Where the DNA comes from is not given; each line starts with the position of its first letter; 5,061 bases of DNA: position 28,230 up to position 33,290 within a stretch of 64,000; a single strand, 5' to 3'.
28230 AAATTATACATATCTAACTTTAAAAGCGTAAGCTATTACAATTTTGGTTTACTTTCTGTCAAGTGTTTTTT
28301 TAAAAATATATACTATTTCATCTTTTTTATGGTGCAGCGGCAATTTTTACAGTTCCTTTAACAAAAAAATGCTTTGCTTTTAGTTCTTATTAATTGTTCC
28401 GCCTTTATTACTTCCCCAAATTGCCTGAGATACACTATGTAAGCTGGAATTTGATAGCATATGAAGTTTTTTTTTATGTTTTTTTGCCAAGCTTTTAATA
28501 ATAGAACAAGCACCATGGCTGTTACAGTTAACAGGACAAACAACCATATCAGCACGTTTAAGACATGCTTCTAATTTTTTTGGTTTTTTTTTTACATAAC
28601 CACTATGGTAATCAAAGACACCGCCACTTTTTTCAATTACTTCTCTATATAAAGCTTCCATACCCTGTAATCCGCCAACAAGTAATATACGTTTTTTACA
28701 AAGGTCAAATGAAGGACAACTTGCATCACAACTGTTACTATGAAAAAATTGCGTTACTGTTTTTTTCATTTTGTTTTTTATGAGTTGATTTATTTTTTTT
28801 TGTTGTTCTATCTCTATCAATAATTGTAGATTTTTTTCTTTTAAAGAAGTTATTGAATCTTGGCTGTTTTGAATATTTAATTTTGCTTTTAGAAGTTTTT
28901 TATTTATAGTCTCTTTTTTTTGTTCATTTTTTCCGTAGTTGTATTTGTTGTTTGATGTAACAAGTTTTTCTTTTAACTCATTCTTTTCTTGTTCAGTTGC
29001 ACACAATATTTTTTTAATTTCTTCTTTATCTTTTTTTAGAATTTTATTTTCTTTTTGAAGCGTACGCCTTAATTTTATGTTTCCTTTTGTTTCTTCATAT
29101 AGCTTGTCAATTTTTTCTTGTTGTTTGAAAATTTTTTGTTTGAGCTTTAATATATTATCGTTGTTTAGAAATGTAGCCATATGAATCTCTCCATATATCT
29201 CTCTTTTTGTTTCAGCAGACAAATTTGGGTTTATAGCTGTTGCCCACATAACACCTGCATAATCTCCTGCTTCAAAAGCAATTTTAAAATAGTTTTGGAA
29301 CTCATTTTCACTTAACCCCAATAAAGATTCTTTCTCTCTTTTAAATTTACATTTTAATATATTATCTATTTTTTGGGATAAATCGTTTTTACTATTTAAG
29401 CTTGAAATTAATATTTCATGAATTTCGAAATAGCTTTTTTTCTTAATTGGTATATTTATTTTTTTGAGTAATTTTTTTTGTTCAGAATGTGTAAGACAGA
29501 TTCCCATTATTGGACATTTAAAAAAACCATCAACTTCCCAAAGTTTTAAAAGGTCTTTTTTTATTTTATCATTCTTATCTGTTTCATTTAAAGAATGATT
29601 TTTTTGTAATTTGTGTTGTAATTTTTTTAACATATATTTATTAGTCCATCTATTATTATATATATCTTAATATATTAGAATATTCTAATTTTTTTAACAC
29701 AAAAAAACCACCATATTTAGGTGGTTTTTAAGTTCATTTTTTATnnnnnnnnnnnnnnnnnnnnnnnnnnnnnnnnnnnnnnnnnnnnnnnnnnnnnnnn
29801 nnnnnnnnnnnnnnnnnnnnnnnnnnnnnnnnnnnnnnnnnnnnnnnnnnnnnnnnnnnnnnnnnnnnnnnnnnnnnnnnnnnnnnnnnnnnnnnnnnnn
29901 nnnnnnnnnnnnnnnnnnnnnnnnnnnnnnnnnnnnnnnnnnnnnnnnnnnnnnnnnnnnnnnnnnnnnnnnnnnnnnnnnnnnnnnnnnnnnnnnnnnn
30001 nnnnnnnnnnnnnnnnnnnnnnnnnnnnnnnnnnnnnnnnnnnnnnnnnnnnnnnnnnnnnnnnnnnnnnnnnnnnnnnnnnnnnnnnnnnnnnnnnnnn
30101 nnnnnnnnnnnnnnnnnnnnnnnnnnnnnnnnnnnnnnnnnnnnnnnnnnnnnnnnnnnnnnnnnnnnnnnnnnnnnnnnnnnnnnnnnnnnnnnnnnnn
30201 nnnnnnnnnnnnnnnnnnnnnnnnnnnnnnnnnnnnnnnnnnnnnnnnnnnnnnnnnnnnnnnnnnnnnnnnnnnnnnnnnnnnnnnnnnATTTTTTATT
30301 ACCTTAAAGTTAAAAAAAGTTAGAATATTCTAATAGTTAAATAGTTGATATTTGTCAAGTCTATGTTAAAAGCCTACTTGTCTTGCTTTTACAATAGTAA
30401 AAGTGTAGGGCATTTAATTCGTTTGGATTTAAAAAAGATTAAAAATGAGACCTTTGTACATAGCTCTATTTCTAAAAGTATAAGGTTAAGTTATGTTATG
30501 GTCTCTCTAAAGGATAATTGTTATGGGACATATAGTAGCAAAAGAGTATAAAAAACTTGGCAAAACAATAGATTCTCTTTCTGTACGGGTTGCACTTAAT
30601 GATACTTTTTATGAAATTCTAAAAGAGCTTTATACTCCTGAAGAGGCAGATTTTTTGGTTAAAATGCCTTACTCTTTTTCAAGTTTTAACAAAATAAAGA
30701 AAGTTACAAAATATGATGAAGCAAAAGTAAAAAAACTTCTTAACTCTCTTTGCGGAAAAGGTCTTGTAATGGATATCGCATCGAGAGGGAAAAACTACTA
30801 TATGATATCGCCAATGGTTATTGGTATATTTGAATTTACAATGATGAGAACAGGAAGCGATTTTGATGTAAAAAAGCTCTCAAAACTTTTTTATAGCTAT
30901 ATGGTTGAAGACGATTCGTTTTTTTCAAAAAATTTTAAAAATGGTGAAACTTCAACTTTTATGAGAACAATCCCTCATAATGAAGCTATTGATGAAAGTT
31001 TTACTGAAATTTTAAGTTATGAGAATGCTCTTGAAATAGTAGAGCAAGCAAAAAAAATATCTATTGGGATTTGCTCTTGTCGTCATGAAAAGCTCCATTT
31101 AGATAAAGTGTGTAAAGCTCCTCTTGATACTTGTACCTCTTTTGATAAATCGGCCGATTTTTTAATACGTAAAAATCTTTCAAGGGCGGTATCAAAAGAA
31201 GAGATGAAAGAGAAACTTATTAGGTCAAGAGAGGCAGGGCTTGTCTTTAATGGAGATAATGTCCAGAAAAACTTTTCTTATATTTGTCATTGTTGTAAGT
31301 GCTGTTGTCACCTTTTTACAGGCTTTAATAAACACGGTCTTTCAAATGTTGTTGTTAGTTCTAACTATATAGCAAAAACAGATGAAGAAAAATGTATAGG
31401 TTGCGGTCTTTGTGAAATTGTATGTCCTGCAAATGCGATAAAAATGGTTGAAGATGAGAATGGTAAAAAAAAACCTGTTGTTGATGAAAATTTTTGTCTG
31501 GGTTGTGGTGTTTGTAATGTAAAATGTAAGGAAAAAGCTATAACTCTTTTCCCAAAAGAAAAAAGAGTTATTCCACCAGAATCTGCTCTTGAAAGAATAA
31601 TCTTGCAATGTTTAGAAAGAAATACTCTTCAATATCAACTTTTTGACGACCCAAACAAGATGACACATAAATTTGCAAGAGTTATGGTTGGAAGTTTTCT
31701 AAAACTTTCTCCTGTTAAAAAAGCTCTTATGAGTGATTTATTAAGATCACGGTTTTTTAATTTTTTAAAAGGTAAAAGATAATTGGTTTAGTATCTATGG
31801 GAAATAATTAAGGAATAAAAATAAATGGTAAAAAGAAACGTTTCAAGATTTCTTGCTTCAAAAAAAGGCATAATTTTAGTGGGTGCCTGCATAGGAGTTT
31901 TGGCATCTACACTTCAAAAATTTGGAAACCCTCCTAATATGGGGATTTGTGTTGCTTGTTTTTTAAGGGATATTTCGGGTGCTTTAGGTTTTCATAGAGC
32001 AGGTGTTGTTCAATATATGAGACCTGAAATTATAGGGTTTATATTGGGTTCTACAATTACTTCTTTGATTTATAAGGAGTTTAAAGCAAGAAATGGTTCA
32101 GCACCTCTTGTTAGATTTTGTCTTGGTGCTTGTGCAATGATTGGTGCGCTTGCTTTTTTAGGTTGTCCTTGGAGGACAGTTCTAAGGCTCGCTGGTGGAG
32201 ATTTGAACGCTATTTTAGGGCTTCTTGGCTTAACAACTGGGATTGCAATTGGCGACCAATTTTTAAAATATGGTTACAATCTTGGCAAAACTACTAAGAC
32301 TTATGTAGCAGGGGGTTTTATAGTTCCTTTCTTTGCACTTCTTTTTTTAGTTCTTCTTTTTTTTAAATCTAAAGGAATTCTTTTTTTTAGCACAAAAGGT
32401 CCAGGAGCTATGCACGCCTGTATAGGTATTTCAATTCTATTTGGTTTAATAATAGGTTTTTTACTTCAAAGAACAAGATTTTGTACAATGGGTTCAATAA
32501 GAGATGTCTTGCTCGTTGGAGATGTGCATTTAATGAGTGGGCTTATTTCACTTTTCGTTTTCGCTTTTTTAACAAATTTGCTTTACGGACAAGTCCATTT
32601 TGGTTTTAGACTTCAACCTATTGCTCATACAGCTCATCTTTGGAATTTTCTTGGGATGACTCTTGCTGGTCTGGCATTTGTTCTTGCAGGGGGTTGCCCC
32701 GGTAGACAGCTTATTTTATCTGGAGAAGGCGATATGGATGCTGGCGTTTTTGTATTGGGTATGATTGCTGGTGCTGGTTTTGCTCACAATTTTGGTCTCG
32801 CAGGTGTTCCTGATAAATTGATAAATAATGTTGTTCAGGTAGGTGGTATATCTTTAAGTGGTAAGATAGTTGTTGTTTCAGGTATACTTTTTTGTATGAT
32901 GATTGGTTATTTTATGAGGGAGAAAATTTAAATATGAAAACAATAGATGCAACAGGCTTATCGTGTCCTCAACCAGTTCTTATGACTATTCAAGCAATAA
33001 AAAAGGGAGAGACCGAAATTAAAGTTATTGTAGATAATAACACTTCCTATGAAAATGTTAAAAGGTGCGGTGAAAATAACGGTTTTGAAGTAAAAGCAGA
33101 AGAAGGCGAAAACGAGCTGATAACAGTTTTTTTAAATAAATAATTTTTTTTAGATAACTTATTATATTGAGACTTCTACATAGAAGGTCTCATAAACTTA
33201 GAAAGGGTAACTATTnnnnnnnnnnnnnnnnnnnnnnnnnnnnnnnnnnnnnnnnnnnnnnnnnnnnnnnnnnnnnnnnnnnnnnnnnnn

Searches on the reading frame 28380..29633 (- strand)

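Call 41: search_protein_families(library=pfam, proteins=[window:28380-29633:-], max_evalue=0.01)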
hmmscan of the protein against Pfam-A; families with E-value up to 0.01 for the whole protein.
window:28380-29633:- (417 aa): 1 family
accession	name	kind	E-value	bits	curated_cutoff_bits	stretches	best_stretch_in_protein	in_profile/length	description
PF10087.14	DUF2325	-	2.8e-23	82.4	33.6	1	315-405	1-91/94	Uncharacterized protein conserved in bacteria (DUF2325)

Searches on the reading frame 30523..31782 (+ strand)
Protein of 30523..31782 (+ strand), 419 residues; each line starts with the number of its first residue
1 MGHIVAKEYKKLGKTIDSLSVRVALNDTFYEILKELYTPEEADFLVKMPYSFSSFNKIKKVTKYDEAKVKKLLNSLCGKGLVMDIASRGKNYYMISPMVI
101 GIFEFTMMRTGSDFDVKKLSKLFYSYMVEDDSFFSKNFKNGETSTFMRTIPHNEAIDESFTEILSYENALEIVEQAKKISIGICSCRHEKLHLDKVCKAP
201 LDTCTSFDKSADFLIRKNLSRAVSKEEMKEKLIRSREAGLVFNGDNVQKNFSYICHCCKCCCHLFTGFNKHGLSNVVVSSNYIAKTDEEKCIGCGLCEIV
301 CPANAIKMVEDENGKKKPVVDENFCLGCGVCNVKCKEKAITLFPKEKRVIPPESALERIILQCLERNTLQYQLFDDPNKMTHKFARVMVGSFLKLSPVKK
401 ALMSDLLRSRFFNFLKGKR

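Call 8: search_protein_families(library=pfam, proteins=[window:30523-31782:+])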
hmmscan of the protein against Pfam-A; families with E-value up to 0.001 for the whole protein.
window:30523-31782:+ (419 aa): 9 families
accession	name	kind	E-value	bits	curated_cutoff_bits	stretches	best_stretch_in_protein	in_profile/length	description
PF00037.32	Fer4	-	1.6e-12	47.1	21.1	1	286-307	3-24/24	4Fe-4S binding domain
PF12838.12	Fer4_7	-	7.6e-11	42.7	27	1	290-339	1-52/52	4Fe-4S dicluster domain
PF12837.12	Fer4_6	-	1.8e-08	34.4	25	1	284-306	2-24/24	4Fe-4S binding domain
PF14697.11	Fer4_21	-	1.1e-07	32.3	35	0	257-308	8-59/59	4Fe-4S dicluster domain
PF12797.12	Fer4_2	-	1.2e-06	28.5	24.5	1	286-303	5-22/22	4Fe-4S binding domain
PF25160.1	LdpA_Fe-S-bd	-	2.8e-06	27.5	27.6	2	297-342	9-45/49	LdpA Fe-S cluster-binding domain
PF13237.11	Fer4_10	-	1.7e-05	25.1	25.5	1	286-335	4-52/53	4Fe-4S dicluster domain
PF13187.11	Fer4_9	-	2.4e-05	24.7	27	1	290-340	1-52/52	4Fe-4S dicluster domain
PF01978.25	TrmB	-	0.00069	19.9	25.6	0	55-97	25-67/68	Sugar-specific transcriptional regulator TrmB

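Call 57: find_encoding_contigs(protein=window:30523-31782:+, flank=4000, max_places=10)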
Protein window:30523-31782:+ (419 aa): 2 contigs read that carry it; 1 place shown.
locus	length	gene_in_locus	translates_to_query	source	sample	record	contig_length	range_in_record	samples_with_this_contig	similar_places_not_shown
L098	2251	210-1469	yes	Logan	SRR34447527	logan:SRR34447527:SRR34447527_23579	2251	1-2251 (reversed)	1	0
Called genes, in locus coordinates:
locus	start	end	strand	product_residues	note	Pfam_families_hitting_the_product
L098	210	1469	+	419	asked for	PF14697:Fer4_21 (faint), PF25160:LdpA_Fe-S-bd (faint), PF00037:Fer4, PF12797:Fer4_2 (weak), PF12837:Fer4_6 (weak), PF13237:Fer4_10 (weak), PF12838:Fer4_7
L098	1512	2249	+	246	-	?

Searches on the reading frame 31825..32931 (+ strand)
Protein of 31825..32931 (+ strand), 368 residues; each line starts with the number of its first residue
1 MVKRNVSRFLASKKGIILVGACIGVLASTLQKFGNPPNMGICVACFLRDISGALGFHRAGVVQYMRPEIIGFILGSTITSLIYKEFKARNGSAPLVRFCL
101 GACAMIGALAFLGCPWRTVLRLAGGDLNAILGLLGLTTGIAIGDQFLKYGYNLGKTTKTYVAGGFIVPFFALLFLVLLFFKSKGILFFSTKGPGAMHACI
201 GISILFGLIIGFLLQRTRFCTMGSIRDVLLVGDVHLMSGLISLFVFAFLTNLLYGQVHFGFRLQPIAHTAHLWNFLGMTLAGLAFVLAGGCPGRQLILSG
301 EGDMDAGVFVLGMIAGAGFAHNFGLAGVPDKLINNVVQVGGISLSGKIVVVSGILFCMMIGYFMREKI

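Call 8: search_protein_families(library=pfam, proteins=[window:31825-32931:+])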
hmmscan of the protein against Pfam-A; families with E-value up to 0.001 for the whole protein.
window:31825-32931:+ (368 aa): 1 family
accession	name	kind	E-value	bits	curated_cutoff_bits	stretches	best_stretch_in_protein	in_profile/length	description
PF04143.19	Sulf_transp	-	2.7e-11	44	27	1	216-362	1-147/310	Sulphur transport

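Call 28: find_encoding_contigs(protein=window:31825-32931:+, flank=3000, max_places=10)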
Protein window:31825-32931:+ (368 aa): no gene with exactly this product is on record in the collection.

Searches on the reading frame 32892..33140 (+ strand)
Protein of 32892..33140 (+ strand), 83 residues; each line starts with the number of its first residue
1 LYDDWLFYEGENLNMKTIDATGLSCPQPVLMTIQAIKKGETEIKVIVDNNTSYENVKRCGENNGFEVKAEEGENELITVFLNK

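Call 31: find_encoding_contigs(protein=window:32892-33140:+, flank=3000, max_places=10)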
Protein seq(83 aa) (83 aa): 3 contigs read that carry it; 2 places shown.
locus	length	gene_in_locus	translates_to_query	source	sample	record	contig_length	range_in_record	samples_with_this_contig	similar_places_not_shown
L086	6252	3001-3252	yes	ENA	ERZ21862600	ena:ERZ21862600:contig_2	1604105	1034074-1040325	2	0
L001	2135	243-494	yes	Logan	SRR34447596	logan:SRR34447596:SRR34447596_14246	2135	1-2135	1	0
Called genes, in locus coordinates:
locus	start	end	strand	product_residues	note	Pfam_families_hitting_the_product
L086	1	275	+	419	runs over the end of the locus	PF14697:Fer4_21 (faint), PF25160:LdpA_Fe-S-bd (faint), PF00037:Fer4, PF12797:Fer4_2 (weak), PF12837:Fer4_6 (weak), PF13237:Fer4_10 (weak), PF12838:Fer4_7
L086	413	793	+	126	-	-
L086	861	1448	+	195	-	-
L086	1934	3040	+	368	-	PF04143:Sulf_transp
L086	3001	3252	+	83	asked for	PF01206:TusA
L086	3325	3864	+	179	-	PF00857:Isochorismatase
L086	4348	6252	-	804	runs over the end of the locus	PF01588:tRNA_bind, PF03483:B3_4, PF03484:B5, PF17759:tRNA_synthFbeta, PF03147:FDX-ACB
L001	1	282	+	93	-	?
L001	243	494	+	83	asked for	PF01206:TusA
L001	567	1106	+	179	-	PF00857:Isochorismatase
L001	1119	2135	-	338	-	?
